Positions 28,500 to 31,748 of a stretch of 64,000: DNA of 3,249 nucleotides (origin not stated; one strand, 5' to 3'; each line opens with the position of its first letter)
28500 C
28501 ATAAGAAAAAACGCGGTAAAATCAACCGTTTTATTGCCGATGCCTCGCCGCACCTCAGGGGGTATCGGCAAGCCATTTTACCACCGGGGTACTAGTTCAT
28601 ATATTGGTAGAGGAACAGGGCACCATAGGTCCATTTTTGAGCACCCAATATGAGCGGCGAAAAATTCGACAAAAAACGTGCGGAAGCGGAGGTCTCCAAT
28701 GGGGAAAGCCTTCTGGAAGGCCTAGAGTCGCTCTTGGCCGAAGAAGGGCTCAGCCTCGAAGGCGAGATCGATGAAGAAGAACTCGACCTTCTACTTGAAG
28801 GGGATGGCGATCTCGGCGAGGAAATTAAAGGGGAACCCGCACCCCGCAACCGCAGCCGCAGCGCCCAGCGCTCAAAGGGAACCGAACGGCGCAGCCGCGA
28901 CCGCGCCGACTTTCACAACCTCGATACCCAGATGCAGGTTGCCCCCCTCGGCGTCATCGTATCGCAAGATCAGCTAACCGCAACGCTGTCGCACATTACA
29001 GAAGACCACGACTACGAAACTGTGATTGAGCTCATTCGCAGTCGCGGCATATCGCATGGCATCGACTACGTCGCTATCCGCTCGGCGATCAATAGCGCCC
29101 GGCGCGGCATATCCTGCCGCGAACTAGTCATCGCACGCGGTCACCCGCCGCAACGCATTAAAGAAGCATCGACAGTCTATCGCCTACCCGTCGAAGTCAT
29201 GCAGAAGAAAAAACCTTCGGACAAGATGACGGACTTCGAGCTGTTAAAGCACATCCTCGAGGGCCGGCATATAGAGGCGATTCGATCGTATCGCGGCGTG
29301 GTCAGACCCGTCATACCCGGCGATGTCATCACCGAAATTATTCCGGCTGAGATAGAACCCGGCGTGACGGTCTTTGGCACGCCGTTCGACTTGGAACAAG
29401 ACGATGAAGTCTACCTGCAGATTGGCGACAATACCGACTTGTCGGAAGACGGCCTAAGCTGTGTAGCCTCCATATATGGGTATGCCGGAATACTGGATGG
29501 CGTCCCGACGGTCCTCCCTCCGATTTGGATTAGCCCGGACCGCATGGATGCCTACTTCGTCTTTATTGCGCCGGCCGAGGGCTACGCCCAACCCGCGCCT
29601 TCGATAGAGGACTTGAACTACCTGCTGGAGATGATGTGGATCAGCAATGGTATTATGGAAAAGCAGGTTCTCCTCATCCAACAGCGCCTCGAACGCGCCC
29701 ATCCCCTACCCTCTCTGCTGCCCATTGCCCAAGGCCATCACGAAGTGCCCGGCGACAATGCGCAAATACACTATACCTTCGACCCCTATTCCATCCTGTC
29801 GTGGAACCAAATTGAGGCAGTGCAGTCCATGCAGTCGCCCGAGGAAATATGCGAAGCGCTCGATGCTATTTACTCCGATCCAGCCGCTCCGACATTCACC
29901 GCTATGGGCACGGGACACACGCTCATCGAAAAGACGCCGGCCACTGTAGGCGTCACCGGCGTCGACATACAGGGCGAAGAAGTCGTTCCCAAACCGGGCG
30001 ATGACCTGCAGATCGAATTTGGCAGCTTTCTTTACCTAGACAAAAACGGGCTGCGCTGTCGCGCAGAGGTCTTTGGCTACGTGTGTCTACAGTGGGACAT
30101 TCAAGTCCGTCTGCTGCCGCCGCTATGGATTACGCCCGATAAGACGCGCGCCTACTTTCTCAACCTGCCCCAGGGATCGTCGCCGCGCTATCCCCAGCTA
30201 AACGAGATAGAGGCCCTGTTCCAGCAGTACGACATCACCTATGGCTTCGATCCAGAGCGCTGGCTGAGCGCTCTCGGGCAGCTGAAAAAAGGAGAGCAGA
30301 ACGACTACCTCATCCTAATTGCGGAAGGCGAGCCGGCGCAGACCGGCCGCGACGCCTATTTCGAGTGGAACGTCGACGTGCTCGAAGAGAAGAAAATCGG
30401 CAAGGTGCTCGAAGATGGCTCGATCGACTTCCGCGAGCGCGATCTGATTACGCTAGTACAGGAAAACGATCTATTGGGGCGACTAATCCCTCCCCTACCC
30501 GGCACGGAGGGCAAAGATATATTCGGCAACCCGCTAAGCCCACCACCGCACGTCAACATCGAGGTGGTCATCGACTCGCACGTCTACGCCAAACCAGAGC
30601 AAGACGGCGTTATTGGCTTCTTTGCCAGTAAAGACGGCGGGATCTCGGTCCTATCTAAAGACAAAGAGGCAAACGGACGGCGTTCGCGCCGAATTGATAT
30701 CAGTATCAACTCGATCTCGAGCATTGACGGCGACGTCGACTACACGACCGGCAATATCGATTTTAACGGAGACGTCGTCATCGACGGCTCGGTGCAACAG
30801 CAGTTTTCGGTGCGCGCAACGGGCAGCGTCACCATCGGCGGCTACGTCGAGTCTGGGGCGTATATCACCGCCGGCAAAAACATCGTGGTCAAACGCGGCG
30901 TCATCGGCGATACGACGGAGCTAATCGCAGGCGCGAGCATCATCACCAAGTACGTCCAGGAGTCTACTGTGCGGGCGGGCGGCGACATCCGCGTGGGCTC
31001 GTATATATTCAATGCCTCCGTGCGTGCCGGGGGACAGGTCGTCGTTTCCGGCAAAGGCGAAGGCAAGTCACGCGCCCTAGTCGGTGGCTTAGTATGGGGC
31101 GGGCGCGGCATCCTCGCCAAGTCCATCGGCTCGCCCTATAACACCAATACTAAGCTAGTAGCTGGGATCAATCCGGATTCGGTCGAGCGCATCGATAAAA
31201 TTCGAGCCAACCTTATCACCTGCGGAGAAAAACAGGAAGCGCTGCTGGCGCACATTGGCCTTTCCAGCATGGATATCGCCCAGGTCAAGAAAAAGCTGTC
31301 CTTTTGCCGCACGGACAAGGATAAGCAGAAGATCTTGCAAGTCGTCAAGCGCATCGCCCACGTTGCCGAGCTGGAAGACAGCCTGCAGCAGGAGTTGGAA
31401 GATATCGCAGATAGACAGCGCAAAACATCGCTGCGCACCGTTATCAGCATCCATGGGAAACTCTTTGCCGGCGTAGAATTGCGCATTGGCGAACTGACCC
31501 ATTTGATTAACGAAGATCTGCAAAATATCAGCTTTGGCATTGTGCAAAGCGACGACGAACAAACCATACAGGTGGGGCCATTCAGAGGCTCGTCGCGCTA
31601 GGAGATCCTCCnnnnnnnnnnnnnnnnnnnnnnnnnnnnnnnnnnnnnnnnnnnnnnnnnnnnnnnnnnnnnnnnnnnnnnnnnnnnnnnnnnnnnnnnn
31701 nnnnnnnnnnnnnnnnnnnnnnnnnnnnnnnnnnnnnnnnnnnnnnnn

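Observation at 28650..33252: Giant FapA/DUF342-like beta-helix protein with duplicated N-domains, coupled to an outer-membrane protein with thrombospondin-3 repeats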

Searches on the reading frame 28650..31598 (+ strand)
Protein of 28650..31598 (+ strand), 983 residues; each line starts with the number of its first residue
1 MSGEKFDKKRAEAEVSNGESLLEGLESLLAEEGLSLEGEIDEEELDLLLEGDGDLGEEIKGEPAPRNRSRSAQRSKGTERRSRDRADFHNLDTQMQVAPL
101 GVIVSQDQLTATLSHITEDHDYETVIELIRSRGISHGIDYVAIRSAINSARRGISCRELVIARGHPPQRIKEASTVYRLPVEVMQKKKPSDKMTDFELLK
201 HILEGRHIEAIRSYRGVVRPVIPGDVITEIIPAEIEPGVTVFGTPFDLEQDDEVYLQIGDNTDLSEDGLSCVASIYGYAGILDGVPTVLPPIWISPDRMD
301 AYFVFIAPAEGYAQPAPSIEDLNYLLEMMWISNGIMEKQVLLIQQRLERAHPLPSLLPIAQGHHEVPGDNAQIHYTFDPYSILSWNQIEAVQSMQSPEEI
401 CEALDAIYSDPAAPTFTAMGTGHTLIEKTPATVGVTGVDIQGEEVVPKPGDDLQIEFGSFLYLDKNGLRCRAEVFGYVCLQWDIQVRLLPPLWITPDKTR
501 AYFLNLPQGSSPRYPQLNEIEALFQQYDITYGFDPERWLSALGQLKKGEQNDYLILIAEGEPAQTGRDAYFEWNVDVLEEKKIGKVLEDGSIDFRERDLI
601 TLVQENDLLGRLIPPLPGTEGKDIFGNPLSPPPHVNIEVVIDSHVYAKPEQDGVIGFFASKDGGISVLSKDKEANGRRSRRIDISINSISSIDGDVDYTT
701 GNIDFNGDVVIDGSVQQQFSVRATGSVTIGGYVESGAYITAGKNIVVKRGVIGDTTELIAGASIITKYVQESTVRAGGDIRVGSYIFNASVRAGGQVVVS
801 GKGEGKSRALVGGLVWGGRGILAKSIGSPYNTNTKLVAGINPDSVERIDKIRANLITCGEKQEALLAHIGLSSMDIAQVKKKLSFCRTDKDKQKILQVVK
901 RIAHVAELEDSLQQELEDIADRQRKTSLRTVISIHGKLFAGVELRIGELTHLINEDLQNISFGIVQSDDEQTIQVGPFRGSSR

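Call 3: search_protein_families(library=pfam, proteins=[window:28650-31598:+], max_evalue=1)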
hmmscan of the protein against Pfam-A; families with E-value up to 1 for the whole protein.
window:28650-31598:+ (983 aa): 5 families
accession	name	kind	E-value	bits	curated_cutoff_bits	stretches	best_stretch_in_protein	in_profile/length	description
PF20250.3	FapA_N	-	5.5e-70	234.8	27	4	493-666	4-174/178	Flagellar Assembly Protein A N-terminal region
PF03961.19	FapA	-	1.4e-53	182.7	31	1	691-964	4-267/272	Flagellar Assembly Protein A beta solenoid domain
PF15397.11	DUF4618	-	0.029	14.2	34.9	1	836-925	53-149/258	Domain of unknown function (DUF4618)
PF14712.11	Snapin_Pallidin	-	0.062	14.2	29.6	1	848-919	15-88/89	Snapin/Pallidin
PF03775.22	MinC_C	-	0.065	13.7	33.2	1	711-753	2-44/102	Septum formation inhibitor MinC, C-terminal domain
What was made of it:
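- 28650..31601 (+): 983-aa FapA/DUF342-family protein (whole gene including stop). Pfam FapA_N 234.8 bits and FapA 182.7 bits (call 3).
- Checked: Pfam on the whole protein: FapA_N 5.5e-70 (4 stretches) and FapA beta-solenoid 1.4e-53 (call 3).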

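Call 4: search_protein_families(library=ncbifam, proteins=[window:28650-31598:+], max_evalue=1)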
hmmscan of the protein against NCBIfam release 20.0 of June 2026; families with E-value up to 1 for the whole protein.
window:28650-31598:+ (983 aa): 1 family
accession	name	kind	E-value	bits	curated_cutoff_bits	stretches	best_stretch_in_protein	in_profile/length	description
NF000020.1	stregram_VatE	exception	0.065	12.8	450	0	712-788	96-171/214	streptogramin A O-acetyltransferase Vat(E)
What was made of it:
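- Checked: However, Pfam TSP_3 does not hit (call 3), and only weak NCBIfam hits to TSP3-type proteins appear (call 4).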

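Call 7: find_homologous_proteins(query=window:28650-31598:+)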
Query window:28650-31598:+ (983 aa): 18 proteins with E <= 0.001 among 8000 candidates.
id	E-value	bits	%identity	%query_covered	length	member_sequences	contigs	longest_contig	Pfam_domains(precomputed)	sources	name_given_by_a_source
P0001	0.0e+0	2213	100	100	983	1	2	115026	PF20250.4,PF03961.20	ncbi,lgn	-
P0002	0.0e+0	1958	88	100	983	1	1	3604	PF20250.4,PF03961.20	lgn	-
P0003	0.0e+0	1440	66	91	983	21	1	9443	PF20250.4,PF03961.20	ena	-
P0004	0.0e+0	1423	63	99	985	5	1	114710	PF20250.4,PF03961.20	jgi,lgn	-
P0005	0.0e+0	1405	62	100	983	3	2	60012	PF20250.4,PF03961.20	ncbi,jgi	ncbi:MAG: hypothetical protein ACI906_000365 [Candidatus Latescibacterota bacterium]|jgi:uncharacter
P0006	0.0e+0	1386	62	100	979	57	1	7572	PF20250.4,PF03961.20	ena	-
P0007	0.0e+0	1380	62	100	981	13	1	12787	PF20250.4,PF03961.20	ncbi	-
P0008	0.0e+0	1305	58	96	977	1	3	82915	PF20250.4,PF03961.20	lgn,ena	-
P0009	0.0e+0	1212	59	90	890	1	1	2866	PF20250.4,PF03961.20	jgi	jgi:hypothetical protein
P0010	0.0e+0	1135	54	94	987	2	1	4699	PF20250.4,PF03961.20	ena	-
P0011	0.0e+0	1078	51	98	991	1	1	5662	PF20250.4,PF03961.20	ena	-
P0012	0.0e+0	1059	51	98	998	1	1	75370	PF20250.4,PF03961.20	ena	-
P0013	0.0e+0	1033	50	98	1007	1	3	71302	PF20250.4,PF03961.20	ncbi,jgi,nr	ncbi:MAG: DUF342 domain-containing protein [Gemmatimonadetes bacterium]|jgi:uncharacterized protein|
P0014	0.0e+0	1029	50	90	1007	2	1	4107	PF20250.4,PF03961.20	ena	-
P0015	0.0e+0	1014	48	98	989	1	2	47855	PF20250.4,PF03961.20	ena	-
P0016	1.6e-285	968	47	97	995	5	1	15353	PF20250.4,PF03961.20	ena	-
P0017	1.7e-223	762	40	93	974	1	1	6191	PF20250.4,PF03961.20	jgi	jgi:uncharacterized protein (DUF342 family)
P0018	2.1e-78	282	32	53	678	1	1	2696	PF20250.4,PF03961.20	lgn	-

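Call 9: find_encoding_contigs(protein=P0013, flank=8000, max_places=2)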
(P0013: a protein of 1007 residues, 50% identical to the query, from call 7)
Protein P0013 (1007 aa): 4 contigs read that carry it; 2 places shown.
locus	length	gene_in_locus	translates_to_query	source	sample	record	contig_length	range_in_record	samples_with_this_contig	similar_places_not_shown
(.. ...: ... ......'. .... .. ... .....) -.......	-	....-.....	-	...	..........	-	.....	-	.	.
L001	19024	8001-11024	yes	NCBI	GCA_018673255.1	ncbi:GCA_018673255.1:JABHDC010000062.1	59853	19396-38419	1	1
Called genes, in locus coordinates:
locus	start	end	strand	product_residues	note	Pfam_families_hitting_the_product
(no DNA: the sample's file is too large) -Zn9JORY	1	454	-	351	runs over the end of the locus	-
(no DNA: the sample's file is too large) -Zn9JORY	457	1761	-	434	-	PF09861:Lar_N, PF21113:LarA_C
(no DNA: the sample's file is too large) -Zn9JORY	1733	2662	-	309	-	PF00483:NTP_transferase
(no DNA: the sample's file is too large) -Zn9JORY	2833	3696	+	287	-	PF00702:Hydrolase, PF12710:HAD (weak), PF13419:HAD_2 (faint)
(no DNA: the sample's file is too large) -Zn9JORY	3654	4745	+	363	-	PF00294:PfkB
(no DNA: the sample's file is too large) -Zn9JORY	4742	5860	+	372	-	-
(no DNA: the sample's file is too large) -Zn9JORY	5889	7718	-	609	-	PF00501:AMP-binding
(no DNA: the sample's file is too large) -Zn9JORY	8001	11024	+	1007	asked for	PF20250:FapA_N, PF03961:FapA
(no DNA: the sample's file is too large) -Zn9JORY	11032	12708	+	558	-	-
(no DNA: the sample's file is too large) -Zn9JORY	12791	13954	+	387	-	PF01244:Peptidase_M19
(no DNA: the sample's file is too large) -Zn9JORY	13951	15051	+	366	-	PF01244:Peptidase_M19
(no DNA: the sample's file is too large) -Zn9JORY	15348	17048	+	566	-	PF02776:TPP_enzyme_N, PF00205:TPP_enzyme_M, PF02775:TPP_enzyme_C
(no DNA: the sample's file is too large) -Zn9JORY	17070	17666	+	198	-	PF01842:ACT, PF22629:ACT_AHAS_ss, PF13710:ACT_5, PF10369:ALS_ss_C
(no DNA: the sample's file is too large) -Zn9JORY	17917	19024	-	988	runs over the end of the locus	PF13620:CarboxypepD_reg, PF13715:CarbopepD_reg_2, PF07715:Plug, PF00593:TonB_dep_Rec_b-barrel, PF14905:OMP_b-brl_3 (weak)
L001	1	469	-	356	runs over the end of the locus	-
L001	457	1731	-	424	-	PF09861:Lar_N, PF21113:LarA_C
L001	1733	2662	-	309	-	PF00483:NTP_transferase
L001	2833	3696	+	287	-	PF00702:Hydrolase, PF12710:HAD (weak), PF13419:HAD_2 (faint)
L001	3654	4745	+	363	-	PF00294:PfkB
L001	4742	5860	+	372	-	-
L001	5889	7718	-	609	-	PF00501:AMP-binding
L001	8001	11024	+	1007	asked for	PF20250:FapA_N, PF03961:FapA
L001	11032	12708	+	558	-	-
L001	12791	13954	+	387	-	PF01244:Peptidase_M19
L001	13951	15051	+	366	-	PF01244:Peptidase_M19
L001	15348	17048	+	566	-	PF02776:TPP_enzyme_N, PF00205:TPP_enzyme_M, PF02775:TPP_enzyme_C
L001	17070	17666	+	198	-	PF01842:ACT, PF22629:ACT_AHAS_ss, PF13710:ACT_5, PF10369:ALS_ss_C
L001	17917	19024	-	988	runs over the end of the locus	PF13620:CarboxypepD_reg, PF13715:CarbopepD_reg_2, PF07715:Plug, PF00593:TonB_dep_Rec_b-barrel, PF14905:OMP_b-brl_3 (weak)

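Call 28: search_solved_structures(query=A1, max_evalue=1)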
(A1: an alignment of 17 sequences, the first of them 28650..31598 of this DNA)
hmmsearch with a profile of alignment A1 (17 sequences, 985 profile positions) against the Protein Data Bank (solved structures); distinct sequences matched with E-value up to 1: 1.
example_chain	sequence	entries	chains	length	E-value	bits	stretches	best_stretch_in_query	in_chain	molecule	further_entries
6u7i_A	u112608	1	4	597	0.19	12.6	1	631-731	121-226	Beta-glucuronidase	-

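Call 31: predict_structure(alignment_id=A1)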
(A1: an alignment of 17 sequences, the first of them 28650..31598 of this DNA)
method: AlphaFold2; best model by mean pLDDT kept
length: 983 residues; sequences in the alignment: 17
mean_pLDDT: 77.5   pTM: 0.38
mean pLDDT of the five models: 77.5, 75.5, 74.0, 72.9, 72.7
residues with pLDDT >= 90: 221; 70-90: 538; 50-70: 111; < 50: 113
segments of 3 or more residues with pLDDT < 50: 1-19, 37-80, 90-97, 187-190, 365-370, 578-600, 804-806
pLDDT, mean of each block of 10 residues (from residue 1): 30 34 61 51 47 32 33 42 53 49 83 81 85 85 84 77 81 82 59 80 84 85 91 80 75 74 88 94 89 88 88 86 92 87 88 86 57 71 70 85 86 83 84 62 61 75 84 89 80 89 89 91 89 90 90 91 80 64 35 41 75 83 85 78 87 86 71 70 72 75 74 86 81 90 86 90 89 93 89 92 61 90 83 84 87 88 83 77 77 78 84 90 90 91 92 91 87 86 39
secondary structure, 60 per line:
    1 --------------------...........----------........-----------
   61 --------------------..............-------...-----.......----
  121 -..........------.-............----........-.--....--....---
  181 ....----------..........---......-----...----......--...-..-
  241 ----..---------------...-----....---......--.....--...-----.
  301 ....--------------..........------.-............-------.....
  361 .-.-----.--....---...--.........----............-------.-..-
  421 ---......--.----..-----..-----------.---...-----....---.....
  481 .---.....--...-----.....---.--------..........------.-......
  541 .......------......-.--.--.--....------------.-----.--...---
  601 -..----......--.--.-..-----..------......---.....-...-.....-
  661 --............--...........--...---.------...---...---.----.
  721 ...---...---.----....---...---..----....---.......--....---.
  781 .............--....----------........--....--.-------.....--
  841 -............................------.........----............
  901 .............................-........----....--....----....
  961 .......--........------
elements in order (helices of 4 or more, strands of 3 or more residues): H21-31 H42-49 H81-94 E102-104 E110-116 H122-131 H140-151 E156-163 E168-171 E174-177 H181-184 H195-204 H208-213 E219-221 E226-231 E234-236 E262-264 E270-273 E277-282 E285-289 E292-294 E300-304 H319-328 H337-348 E356-361 E372-375 H385-392 H397-408 E424-429 E461-463 E469-472 E476-481 E485-489 E492-494 E500-504 H517-526 H535-547 E554-559 E570-573 E608-613 E636-641 E645-649 E655-659 E663-674 E677-687 E690-692 E703-705 E709-711 E720-723 E727-729 E738-741 E745-747 E757-760 E764-770 E773-776 E780-793 E796-799 E810-817 E820-823 E834-838 H842-869 H876-884 H889-929 E931-938 E943-946 E949-952 E957-967 E970-977
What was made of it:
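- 28650..28934 (+): Disordered N-tail (aa 1-95). It holds a conserved acidic amphipathic helix (aa 20-33, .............), an acidic run, then a basic run ending in the conserved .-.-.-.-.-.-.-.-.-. motif. Low pLDDT with short helices at 21-31, 42-49 and 81-94 (call 31).
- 30720..31598 (+): FapA beta-solenoid (aa ~691-841), antiparallel helical hairpin (aa 842-929) and small C-terminal beta domain (aa 930-983). AF2 secondary structure (call 31).
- On FapA/DUF342: AF2 shows no membrane helix (call 31).
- Checked: AF2 gives pLDDT <50 for 1-19, 37-80 and 90-97 (call 31).
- AF2 folds every domain confidently (call 31).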

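Call 42: search_protein_representatives(protein=window:28650-31598:+)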
Query: 983 residues. Proteins with E-value up to 0.001 (for the whole library): 9356; up to 1e-10: 6909; up to 1e-30: 686. The best 150 are listed.
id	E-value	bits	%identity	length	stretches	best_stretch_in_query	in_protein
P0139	0.0e+00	1107.6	53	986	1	11-982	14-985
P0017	5.3e-224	762.4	41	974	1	16-977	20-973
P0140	5.5e-219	745.8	41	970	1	16-979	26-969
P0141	1.3e-192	658.5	40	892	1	95-977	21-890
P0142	1.6e-186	638.4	37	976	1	22-971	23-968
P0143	8.9e-175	599.5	39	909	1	104-966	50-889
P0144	4.1e-174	597.3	36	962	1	20-973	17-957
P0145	5.2e-168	577.1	42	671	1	67-736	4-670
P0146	1.8e-147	509.2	43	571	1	413-974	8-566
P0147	1.5e-146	506.0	39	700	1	273-971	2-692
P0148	2.2e-117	409.6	41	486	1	492-975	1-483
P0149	2.0e-112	393.2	41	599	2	555-974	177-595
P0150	2.8e-112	392.6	30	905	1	144-971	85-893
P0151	1.7e-110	386.7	45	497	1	17-460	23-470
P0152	1.0e-105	370.9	31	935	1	156-954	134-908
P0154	3.6e-103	362.5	31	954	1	179-966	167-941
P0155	3.2e-102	359.4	31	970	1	96-967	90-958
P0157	4.8e-98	345.5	29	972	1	156-948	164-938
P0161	1.1e-88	314.5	28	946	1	102-957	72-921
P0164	2.2e-85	303.6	32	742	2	501-967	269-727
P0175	2.1e-80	287.2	27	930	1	126-974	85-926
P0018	6.7e-79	282.2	33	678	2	498-963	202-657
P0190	4.4e-72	259.6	29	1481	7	422-839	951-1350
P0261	7.1e-58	212.6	29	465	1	515-978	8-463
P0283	3.7e-55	203.6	29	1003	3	218-912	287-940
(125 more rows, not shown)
